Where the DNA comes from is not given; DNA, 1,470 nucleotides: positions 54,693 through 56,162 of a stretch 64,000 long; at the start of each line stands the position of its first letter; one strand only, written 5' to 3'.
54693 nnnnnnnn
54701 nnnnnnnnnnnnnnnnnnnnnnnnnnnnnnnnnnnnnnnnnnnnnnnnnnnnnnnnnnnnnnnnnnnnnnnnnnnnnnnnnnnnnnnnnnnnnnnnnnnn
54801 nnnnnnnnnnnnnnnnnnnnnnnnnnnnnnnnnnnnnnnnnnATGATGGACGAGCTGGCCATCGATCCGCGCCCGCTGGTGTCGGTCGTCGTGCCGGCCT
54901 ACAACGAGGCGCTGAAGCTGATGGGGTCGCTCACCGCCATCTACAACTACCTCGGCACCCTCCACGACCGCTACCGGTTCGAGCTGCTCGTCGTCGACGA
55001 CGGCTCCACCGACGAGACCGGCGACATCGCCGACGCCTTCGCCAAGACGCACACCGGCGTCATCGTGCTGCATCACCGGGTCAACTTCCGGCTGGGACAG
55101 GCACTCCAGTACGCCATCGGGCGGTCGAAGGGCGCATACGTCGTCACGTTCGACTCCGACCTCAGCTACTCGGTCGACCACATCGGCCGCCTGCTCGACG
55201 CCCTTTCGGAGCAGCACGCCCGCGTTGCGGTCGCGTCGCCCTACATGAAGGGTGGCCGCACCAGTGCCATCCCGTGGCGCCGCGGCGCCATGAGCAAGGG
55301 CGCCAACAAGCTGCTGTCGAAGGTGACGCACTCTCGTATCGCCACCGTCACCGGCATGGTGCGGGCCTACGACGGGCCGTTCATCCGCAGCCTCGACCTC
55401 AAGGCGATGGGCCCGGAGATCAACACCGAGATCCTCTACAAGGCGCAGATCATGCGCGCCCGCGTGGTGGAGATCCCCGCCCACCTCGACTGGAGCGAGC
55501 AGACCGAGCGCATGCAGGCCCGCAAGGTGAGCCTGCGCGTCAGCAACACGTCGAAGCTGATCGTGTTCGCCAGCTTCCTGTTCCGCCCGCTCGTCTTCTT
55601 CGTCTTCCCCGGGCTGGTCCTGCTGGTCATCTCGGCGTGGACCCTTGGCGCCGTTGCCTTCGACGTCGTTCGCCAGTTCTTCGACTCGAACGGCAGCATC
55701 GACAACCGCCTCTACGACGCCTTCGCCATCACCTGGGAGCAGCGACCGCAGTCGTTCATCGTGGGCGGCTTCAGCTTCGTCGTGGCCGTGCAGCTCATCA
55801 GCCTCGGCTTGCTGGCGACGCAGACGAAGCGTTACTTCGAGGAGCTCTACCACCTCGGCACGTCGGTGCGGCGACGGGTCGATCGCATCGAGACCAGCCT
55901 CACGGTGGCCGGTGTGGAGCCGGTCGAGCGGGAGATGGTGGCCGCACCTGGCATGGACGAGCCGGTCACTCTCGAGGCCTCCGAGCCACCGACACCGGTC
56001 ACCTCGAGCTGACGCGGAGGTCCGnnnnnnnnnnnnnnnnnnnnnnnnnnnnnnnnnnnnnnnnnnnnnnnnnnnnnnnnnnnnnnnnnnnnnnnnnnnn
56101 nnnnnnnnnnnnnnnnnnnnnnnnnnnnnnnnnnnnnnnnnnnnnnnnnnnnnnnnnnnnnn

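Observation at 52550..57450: Arn/PpgS-like module: a deacetylase coupled to a polyprenyl-P-type GT2, small membrane protein and 4-epimerase, a candidate pathway for decorating the envelope with a free amino sugar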

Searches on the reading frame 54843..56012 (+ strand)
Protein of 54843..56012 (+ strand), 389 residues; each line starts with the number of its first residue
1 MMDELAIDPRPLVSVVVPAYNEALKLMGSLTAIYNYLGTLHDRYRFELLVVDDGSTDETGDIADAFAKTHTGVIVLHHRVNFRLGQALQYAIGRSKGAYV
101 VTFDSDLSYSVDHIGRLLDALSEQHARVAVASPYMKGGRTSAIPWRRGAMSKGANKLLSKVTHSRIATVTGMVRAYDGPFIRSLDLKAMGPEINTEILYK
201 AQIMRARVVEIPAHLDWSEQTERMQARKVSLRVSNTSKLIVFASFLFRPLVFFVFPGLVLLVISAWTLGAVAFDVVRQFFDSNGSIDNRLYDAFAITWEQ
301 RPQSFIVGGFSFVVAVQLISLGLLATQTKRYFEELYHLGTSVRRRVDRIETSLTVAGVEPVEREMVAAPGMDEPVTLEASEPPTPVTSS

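Call 4: search_protein_families(library=pfam, proteins=[window:54843-56009:+], max_evalue=0.01)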
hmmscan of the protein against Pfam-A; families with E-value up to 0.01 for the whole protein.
window:54843-56009:+ (389 aa): 3 families
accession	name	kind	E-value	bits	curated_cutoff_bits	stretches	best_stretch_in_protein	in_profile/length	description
PF00535.33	Glycos_transf_2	-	1.1e-29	103.9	23.3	1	14-174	1-157/168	Glycosyl transferase family 2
PF13641.12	Glyco_tranf_2_3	-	2.1e-05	25.1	27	1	11-137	2-127/230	Glycosyltransferase like family 2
PF10111.15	Glyco_tranf_2_2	-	0.0045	16.9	27.3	1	44-119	28-104/276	Glycosyltransferase like family 2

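Call 5: search_protein_families(library=ncbifam, proteins=[window:54843-56009:+], max_evalue=0.01)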
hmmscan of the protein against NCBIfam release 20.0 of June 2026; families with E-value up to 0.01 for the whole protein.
window:54843-56009:+ (389 aa): 21 families
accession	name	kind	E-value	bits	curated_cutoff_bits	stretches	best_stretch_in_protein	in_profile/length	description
NF058614.1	PPMAGASynPpgS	equivalog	3.1e-15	56.2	370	1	14-219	3-200/226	polyprenyl-phospho-N-acetylgalactosaminyl synthase PpgS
NF007986.1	PRK10714.1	equivalog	1.2e-14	54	529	1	13-219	8-204/316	undecaprenyl-phosphate 4-deoxy-4-formamido-L-arabinose transferase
TIGR03937.1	PgaC_IcaA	equivalog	2.5e-13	49.8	422.3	1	7-130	41-159/407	poly-beta-1,6-N-acetyl-D-glucosamine synthase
TIGR04182.1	glyco_TIGR04182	equivalog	2.4e-12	46.8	325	1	13-269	2-243/293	S-layer glycoprotein N-glycosyltransferase AglJ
NF041875.1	EPS_EpsD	equivalog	1.5e-10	41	370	1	13-131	1-114/325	exopolysaccharide biosynthesis glycosyltransferase EpsD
NF047588.1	GlcsyltransPgfSStrep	equivalog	8.6e-10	38.3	500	1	13-125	3-114/308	glycosyltransferase PgfS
NF007482.0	PRK10073.1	equivalog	1.3e-09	37.6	423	1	11-129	6-118/334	glycosyltransferase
NF047683.1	TeichurnBiosyTuaG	equivalog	1.4e-09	38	400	1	9-126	4-116/252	teichuronic acid biosynthesis protein TuaG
NF041391.1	DPhHxTase_Halo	equivalog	2.4e-08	33.2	375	1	45-212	24-180/213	dolichyl-phosphate hexose transferase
TIGR03111.1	glyc2_xrt_Gpos1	hypoth_equivalog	1.2e-07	30.9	363.95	1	7-120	45-155/439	TIGR03111 family XrtG-associated glycosyltransferase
TIGR04242.1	nodulat_NodC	equivalog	1.8e-07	30.5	550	1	5-125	42-160/395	chitooligosaccharide synthase NodC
NF038302.1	EPS_HpsE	equivalog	2.3e-07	30.1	300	1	13-116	3-106/307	hormogonium polysaccharide biosynthesis glycosyltransferase HpsE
NF010496.0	PRK13915.1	equivalog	5.5e-07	29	262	1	13-112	33-132/307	glucosyl-3-phosphoglycerate synthase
NF053739.1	GlytfEpsEBac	equivalog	1.3e-06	27.6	450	1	11-122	1-108/265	glycosyltransferase EpsE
TIGR03469.1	HpnB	hypoth_equivalog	1.4e-06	27.6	379.25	1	10-71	43-100/386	hopene-associated glycosyltransferase HpnB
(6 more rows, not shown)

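Call 8: search_solved_structures(query=window:54843-56009:+, max_evalue=0.001)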
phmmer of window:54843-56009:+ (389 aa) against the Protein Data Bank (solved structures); distinct sequences matched with E-value up to 0.001: 18.
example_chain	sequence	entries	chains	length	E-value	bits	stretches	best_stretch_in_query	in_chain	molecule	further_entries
5mlz_A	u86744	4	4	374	7.5e-14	54.7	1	13-215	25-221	Dolichol monophosphate mannose synthase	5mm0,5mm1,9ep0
9hwj_A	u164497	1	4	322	2.8e-11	46.2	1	7-221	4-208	Undecaprenyl-phosphate 4-deoxy-4-formamido-L-arabinose transferase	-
9bhc_C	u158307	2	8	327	7.4e-10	41.6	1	9-216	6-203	Undecaprenyl-phosphate 4-deoxy-4-formamido-L-arabinose transferase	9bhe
8vxh_A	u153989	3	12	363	9.3e-10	41.3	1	9-216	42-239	Undecaprenyl-phosphate 4-deoxy-4-formamido-L-arabinose transferase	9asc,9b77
2z87_A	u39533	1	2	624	7.3e-09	38.3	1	9-122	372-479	Chondroitin synthase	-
2z86_A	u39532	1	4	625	7.3e-09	38.3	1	9-122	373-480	Chondroitin synthase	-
8vh7_A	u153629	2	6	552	3.8e-07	32.7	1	9-135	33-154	Heparosan synthase B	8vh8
8viw_A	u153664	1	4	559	3.9e-07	32.6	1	9-135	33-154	Heparosan synthase B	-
5eke_A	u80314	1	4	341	2.1e-06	30.2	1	13-183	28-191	Uncharacterized glycosyltransferase sll0501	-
5ekp_C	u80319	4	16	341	2.1e-06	30.2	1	13-183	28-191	Uncharacterized glycosyltransferase sll0501 | Glycosyltransferase sll0501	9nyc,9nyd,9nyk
9nye_A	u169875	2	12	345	2.2e-06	30.2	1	13-183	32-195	Glycosyltransferase sll0501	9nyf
6yv7_B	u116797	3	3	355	2.3e-06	30.1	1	7-109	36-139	Glycosyl transferase, family 2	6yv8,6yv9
6yv7_A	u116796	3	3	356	2.3e-06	30.1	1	7-109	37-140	Glycosyl transferase, family 2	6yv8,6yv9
5hea_A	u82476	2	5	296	2.9e-06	29.8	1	8-126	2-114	Putative glycosyltransferase (GalT1)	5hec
6p61_A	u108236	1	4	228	8.4e-06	28.2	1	10-133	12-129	Glycosyltransferase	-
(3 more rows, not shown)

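Call 11: find_encoding_contigs(protein=window:54843-56012:+, flank=10000, max_places=6)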
Protein window:54843-56012:+ (389 aa): no gene with exactly this product is on record in the collection.

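Call 12: find_homologous_proteins(query=window:54843-56009:+, max_evalue=1e-10)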
Query window:54843-56009:+ (389 aa): 3698 proteins with E <= 1e-10 among 8000 candidates; the best 120 are listed.
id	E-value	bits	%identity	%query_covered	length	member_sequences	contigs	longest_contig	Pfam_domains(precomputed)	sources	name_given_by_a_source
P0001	2.4e-245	831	97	100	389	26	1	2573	PF00535.33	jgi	jgi:glycosyltransferase involved in cell wall biosynthesis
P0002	2.3e-225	765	88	100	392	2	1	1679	PF00535.33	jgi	jgi:glycosyltransferase involved in cell wall biosynthesis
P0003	2.1e-218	743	87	98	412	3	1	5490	PF13641.13,PF00535.33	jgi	jgi:glycosyltransferase involved in cell wall biosynthesis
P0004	4.2e-216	735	83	100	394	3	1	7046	PF10111.15,PF13641.13,PF00535.33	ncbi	-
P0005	2.2e-215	733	87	96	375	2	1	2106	PF13641.13,PF00535.33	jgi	jgi:glycosyltransferase involved in cell wall biosynthesis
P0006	9.8e-214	727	84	99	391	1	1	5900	PF00535.33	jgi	jgi:glycosyltransferase involved in cell wall biosynthesis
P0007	3.4e-212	722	86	96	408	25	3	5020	PF10111.15,PF13641.13,PF00535.33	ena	-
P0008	1.4e-210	717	83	100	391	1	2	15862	PF00535.33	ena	-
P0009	7.8e-210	714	84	96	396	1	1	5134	PF13641.13,PF00535.33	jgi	jgi:glycosyltransferase involved in cell wall biosynthesis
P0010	3.0e-209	712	83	99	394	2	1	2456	PF00535.33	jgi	jgi:glycosyltransferase involved in cell wall biosynthesis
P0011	5.7e-209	712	82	99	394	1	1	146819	PF00535.33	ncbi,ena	-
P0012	1.7e-205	700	82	99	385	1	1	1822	PF13641.13,PF00535.33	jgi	jgi:hypothetical protein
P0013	1.7e-168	578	72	90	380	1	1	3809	PF10111.15,PF00535.33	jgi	jgi:glycosyltransferase involved in cell wall biosynthesis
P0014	2.5e-167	575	72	91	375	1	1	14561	PF10111.15,PF00535.33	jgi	jgi:glycosyltransferase involved in cell wall biosynthesis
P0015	5.2e-167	573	73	90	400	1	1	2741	PF13641.13,PF00535.33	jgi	jgi:glycosyltransferase involved in cell wall biosynthesis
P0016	1.2e-166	572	71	91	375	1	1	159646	PF10111.15,PF13641.13,PF00535.33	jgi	jgi:glycosyltransferase involved in cell wall biosynthesis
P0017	3.3e-162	558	67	98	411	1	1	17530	PF13641.13,PF00535.33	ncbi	-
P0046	7.1e-148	511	64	90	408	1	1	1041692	PF13641.13,PF00535.33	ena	-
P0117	4.6e-131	455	62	86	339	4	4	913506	PF13506.14,PF13641.13,PF00535.33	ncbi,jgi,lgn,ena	-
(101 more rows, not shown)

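Call 13: find_encoding_contigs(protein=P0011, flank=10000, max_places=1)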
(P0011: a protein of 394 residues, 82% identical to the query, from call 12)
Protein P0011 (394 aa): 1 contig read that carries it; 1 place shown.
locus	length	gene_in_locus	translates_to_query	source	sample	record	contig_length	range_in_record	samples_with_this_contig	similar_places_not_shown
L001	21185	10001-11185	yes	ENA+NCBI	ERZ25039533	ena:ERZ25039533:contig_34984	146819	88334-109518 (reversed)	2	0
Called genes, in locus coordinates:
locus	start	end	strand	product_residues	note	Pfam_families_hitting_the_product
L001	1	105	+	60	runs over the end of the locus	-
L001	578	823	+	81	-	-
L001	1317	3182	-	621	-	-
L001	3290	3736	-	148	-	PF02350:Epimerase_2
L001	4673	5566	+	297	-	-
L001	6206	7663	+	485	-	-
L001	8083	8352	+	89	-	-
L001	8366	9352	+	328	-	-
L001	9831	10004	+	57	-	-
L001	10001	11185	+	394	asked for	PF00535:Glycos_transf_2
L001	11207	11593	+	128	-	-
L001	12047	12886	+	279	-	PF03808:Glyco_tran_WecG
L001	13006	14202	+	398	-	PF00155:Aminotran_1_2, PF01041:DegT_DnrJ_EryC1, PF01053:Cys_Met_Meta_PP, PF01212:Beta_elim_lyase (weak)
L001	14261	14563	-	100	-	-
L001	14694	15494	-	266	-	PF01061:ABC2_membrane, PF12698:ABC2_membrane_3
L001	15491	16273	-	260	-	PF00005:ABC_tran, PF13304:AAA_21 (weak)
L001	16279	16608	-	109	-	PF05402:PqqD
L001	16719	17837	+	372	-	PF14907:NTP_transf_5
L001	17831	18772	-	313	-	PF27840:ScmC (weak)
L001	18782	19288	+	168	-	-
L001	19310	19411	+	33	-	-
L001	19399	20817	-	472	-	-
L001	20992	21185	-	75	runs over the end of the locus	-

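Call 14: find_encoding_contigs(protein=P0046, flank=10000, max_places=1)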
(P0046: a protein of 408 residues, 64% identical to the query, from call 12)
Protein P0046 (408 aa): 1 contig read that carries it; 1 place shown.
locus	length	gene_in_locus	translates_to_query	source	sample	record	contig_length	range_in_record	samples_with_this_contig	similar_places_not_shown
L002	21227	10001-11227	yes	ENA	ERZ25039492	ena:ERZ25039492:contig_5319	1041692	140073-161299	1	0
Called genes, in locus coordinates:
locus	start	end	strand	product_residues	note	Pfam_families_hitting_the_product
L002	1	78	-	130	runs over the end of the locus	PF03720:UDPG_MGDP_dh_C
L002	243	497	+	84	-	-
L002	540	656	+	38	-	-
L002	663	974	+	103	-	-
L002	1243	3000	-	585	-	PF02706:Wzz (weak)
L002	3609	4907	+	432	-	PF04932:Wzy_C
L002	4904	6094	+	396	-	PF13439:Glyco_transf_4, PF13579:Glyco_trans_4_4, PF20706:GT4-conflict (weak), PF00534:Glycos_transf_1, PF13692:Glyco_trans_1_4, PF13524:Glyco_trans_1_2 (weak)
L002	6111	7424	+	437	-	-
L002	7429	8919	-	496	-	PF13229:Beta_helix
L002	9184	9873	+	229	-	-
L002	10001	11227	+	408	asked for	PF00535:Glycos_transf_2, PF13641:Glyco_tranf_2_3 (weak)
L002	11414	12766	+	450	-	PF13231:PMT_2 (weak)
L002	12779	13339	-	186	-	-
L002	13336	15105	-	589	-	-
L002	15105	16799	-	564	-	PF02894:GFO_IDH_MocA_C (weak), PF22725:GFO_IDH_MocA_C3, PF00132:Hexapep (faint)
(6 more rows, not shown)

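Call 15: find_encoding_contigs(protein=P0117, flank=10000, max_places=2)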
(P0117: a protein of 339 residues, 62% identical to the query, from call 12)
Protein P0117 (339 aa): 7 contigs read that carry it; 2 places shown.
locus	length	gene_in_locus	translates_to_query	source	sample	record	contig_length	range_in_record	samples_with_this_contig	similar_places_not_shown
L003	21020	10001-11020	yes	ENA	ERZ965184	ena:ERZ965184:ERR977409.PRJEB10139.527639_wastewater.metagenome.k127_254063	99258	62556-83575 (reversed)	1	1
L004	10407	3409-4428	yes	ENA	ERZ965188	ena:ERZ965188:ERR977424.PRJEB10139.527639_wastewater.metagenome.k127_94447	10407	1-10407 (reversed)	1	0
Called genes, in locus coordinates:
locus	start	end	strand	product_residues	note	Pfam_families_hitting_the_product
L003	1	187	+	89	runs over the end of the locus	PF13083:KH_KhpA-B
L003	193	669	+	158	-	PF01782:RimM, PF24986:PRC_RimM (weak)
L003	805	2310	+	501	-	PF13727:CoA_binding_3, PF02397:Bac_transf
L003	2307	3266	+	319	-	PF01408:GFO_IDH_MocA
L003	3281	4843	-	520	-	-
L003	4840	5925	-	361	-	PF02350:Epimerase_2, PF13579:Glyco_trans_4_4 (weak)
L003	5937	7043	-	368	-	PF01041:DegT_DnrJ_EryC1, PF01212:Beta_elim_lyase (weak)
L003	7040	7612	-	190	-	PF25084:LbH_EIF2B (weak), PF25087:GMPPB_C (faint), PF14602:Hexapep_2 (faint), PF00132:Hexapep (weak)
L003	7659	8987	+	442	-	PF01266:DAO, PF13450:NAD_binding_8, PF01593:Amino_oxidase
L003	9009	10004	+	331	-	PF01522:Polysacc_deac_1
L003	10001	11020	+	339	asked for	PF00535:Glycos_transf_2, PF13641:Glyco_tranf_2_3 (weak), PF13506:Glyco_transf_21 (weak)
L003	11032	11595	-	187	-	PF17837:4PPT_N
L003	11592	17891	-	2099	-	PF00109:ketoacyl-synt, PF02801:Ketoacyl-synt_C, PF16197:KAsynt_C_assoc, PF22336:RhiE-like_linker, PF22621:CurL-like_PKS_C, PF00698:Acyl_transf_1, PF00106:adh_short, PF08659:KR, +5 more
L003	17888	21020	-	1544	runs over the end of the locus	PF00551:Formyl_trans_N, PF02911:Formyl_trans_C, PF00501:AMP-binding, PF00296:Bac_luciferase, PF00501:AMP-binding, PF13193:AMP-binding_C, PF00550:PP-binding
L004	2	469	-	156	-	?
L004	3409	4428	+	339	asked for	PF00535:Glycos_transf_2, PF13641:Glyco_tranf_2_3 (weak), PF13506:Glyco_transf_21 (weak)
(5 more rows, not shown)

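Call 18: search_protein_families(library=pfam, proteins=[L001:11207-11590:+], max_evalue=10)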
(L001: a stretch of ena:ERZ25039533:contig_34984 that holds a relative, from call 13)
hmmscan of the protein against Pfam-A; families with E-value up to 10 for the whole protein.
L001:11207-11590:+ (128 aa): 2 families
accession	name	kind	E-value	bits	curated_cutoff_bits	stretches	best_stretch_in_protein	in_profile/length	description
PF07291.16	MauE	-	0.0079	16.9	27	1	28-118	3-86/128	Methylamine utilisation protein MauE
PF19608.4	DUF6113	-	0.069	13.3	27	1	79-118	19-60/129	Family of unknown function (DUF6113)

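Call 65: find_encoding_contigs(protein=P0008, flank=8000, max_places=1)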
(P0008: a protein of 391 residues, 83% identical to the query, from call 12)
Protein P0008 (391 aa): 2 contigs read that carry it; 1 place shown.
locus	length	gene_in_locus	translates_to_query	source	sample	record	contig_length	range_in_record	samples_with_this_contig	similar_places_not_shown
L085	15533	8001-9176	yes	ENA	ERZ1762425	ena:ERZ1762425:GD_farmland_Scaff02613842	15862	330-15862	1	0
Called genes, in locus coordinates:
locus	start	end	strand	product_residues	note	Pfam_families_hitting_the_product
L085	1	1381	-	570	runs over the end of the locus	?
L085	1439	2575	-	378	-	PF13579:Glyco_trans_4_4 (weak), PF02350:Epimerase_2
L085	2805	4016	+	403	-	PF01041:DegT_DnrJ_EryC1, PF01212:Beta_elim_lyase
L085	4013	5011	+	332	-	PF01408:GFO_IDH_MocA, PF22725:GFO_IDH_MocA_C3, PF02894:GFO_IDH_MocA_C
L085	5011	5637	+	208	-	PF14602:Hexapep_2 (faint), PF25084:LbH_EIF2B, PF25087:GMPPB_C (faint), PF00132:Hexapep (weak)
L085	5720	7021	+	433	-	PF00070:Pyr_redox (weak), PF01266:DAO, PF01593:Amino_oxidase, PF07992:Pyr_redox_2 (faint), PF13450:NAD_binding_8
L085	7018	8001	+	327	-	PF01522:Polysacc_deac_1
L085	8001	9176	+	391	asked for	PF00535:Glycos_transf_2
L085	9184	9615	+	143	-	-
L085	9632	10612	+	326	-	PF01073:3Beta_HSD, PF01370:Epimerase, PF02719:Polysacc_synt_2, PF04321:RmlD_sub_bind, PF13460:NAD_binding_10 (weak), PF16363:GDP_Man_Dehyd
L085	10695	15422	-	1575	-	PF00041:fn3, PF17957:Big_7, PF13385:Laminin_G_3, PF17957:Big_7, PF07995:GSDH, PF23500:DUF7133 (faint), PF00801:PKD, PF18911:PKD_4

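Call 66: find_encoding_contigs(protein=P0016, flank=8000, max_places=1)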
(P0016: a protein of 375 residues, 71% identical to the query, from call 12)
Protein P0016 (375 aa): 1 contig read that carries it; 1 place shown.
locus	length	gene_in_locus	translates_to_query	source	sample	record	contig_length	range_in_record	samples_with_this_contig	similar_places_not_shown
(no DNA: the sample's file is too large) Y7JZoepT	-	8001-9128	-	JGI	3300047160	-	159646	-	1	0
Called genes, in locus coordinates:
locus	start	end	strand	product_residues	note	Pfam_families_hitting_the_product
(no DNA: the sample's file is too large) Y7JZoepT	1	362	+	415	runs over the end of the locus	PF00464:SHMT, PF00155:Aminotran_1_2 (weak)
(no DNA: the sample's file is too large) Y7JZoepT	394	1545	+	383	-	PF00953:Glycos_transf_4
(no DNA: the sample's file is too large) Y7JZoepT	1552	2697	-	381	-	PF02350:Epimerase_2, PF13579:Glyco_trans_4_4 (weak)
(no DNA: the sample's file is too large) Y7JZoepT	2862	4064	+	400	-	PF01041:DegT_DnrJ_EryC1, PF01212:Beta_elim_lyase (weak)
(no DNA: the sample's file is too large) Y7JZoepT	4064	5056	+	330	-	PF01408:GFO_IDH_MocA, PF02894:GFO_IDH_MocA_C, PF22725:GFO_IDH_MocA_C3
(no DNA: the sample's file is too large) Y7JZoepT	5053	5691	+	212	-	PF25084:LbH_EIF2B, PF25087:GMPPB_C (faint), PF14602:Hexapep_2 (faint), PF00132:Hexapep (weak)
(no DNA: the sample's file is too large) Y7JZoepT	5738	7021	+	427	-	PF01266:DAO (faint), PF01593:Amino_oxidase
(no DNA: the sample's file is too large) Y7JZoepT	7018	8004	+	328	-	PF01522:Polysacc_deac_1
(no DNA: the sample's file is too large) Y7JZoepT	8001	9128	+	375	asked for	PF00535:Glycos_transf_2, PF10111:Glyco_tranf_2_2 (faint), PF13641:Glyco_tranf_2_3 (weak)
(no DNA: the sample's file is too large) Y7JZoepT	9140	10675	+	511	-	PF09852:DUF2079 (faint), PF13231:PMT_2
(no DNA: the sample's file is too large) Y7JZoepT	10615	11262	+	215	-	PF00132:Hexapep (weak)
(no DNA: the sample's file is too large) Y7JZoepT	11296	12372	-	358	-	PF13641:Glyco_tranf_2_3, PF00535:Glycos_transf_2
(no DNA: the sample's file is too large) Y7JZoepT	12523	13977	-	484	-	PF04932:Wzy_C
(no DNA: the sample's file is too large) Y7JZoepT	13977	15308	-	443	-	-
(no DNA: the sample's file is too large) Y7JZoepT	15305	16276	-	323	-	PF13579:Glyco_trans_4_4 (weak)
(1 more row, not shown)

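Call 67: find_encoding_contigs(protein=P0017, flank=8000, max_places=1)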
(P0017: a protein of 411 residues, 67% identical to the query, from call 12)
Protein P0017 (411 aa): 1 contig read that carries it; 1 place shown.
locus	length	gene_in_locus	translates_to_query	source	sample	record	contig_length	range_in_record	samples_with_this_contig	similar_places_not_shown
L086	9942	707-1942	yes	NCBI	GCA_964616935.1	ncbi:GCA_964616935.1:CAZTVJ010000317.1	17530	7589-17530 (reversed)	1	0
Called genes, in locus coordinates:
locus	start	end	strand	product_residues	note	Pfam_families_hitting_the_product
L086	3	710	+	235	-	?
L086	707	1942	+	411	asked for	PF00535:Glycos_transf_2, PF13641:Glyco_tranf_2_3 (weak)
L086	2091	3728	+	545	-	PF13229:Beta_helix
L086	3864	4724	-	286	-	PF01209:Ubie_methyltran, PF13489:Methyltransf_23, PF13649:Methyltransf_25, PF13847:Methyltransf_31, PF08241:Methyltransf_11, PF08242:Methyltransf_12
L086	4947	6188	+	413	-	PF04932:Wzy_C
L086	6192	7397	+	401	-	PF13439:Glyco_transf_4, PF13579:Glyco_trans_4_4, PF20706:GT4-conflict, PF00534:Glycos_transf_1, PF13692:Glyco_trans_1_4, PF13524:Glyco_trans_1_2 (weak)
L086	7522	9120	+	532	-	PF02706:Wzz (weak), PF13807:GNVR (faint)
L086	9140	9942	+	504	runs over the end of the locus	-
